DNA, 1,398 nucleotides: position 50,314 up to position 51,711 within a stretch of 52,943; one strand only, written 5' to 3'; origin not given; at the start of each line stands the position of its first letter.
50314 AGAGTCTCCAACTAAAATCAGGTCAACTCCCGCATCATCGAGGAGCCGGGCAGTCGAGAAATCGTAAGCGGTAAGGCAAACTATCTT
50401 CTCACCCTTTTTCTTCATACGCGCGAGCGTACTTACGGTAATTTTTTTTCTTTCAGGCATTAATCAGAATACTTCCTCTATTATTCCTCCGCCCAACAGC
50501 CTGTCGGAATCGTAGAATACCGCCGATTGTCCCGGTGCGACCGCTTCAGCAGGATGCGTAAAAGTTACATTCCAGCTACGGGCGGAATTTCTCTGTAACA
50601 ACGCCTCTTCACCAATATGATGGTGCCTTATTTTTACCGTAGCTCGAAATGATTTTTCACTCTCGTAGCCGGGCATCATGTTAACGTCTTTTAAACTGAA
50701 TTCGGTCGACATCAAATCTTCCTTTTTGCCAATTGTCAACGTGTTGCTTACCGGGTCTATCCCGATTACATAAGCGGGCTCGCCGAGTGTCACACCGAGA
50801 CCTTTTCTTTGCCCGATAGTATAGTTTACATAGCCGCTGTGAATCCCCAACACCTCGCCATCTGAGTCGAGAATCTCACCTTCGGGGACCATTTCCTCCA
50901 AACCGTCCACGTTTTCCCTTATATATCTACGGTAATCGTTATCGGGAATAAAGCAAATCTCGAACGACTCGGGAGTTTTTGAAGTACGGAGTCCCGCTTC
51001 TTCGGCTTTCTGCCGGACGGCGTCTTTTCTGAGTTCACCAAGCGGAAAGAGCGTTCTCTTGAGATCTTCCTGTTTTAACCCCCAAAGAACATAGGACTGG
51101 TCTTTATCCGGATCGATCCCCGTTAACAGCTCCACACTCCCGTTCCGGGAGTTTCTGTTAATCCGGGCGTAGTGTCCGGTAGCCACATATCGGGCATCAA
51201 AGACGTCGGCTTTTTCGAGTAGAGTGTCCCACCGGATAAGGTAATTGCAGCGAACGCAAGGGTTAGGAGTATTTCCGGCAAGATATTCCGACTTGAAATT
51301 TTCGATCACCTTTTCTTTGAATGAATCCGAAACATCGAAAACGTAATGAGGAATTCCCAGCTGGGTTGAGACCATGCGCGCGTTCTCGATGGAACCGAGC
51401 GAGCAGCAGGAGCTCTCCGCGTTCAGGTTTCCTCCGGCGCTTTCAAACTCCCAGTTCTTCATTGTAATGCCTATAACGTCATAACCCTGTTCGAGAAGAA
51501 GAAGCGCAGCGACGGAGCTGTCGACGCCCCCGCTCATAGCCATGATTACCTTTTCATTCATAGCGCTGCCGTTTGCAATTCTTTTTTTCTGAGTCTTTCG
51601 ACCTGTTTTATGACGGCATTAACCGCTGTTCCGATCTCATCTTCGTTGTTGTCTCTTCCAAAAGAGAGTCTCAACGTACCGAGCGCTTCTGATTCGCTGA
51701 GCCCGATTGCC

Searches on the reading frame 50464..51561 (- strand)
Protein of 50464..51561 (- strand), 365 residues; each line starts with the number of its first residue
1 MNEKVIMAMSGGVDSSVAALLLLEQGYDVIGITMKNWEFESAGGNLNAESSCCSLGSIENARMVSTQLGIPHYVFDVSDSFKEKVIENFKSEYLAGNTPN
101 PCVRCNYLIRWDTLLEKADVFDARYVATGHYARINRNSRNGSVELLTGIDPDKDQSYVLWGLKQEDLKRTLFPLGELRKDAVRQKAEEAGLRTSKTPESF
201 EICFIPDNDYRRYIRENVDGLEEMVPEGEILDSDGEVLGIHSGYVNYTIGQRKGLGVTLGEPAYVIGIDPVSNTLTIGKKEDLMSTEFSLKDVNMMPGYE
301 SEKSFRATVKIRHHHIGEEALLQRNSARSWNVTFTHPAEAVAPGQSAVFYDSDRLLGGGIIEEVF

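Call 50: search_protein_families(library=pfam, proteins=[window:50464-51561:-], max_evalue=0.001)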
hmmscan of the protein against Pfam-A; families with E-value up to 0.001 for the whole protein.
window:50464-51561:- (365 aa): 4 families
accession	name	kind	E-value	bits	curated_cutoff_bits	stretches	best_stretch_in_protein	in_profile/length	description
PF03054.22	tRNA_Me_trans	-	2.6e-70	236.7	20.6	1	4-206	2-201/202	tRNA methyl transferase HUP domain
PF20259.3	tRNA_Me_trans_M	-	2.6e-18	65.8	27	1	227-279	12-66/66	tRNA methyl transferase PRC-barrel domain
PF20258.4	tRNA_Me_trans_C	-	2e-16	60.5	20.6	1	286-361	2-77/77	Aminomethyltransferase beta-barrel domain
PF02568.20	ThiI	-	3.6e-05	23.9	20.5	1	2-42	3-43/197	Thiamine biosynthesis protein (ThiI)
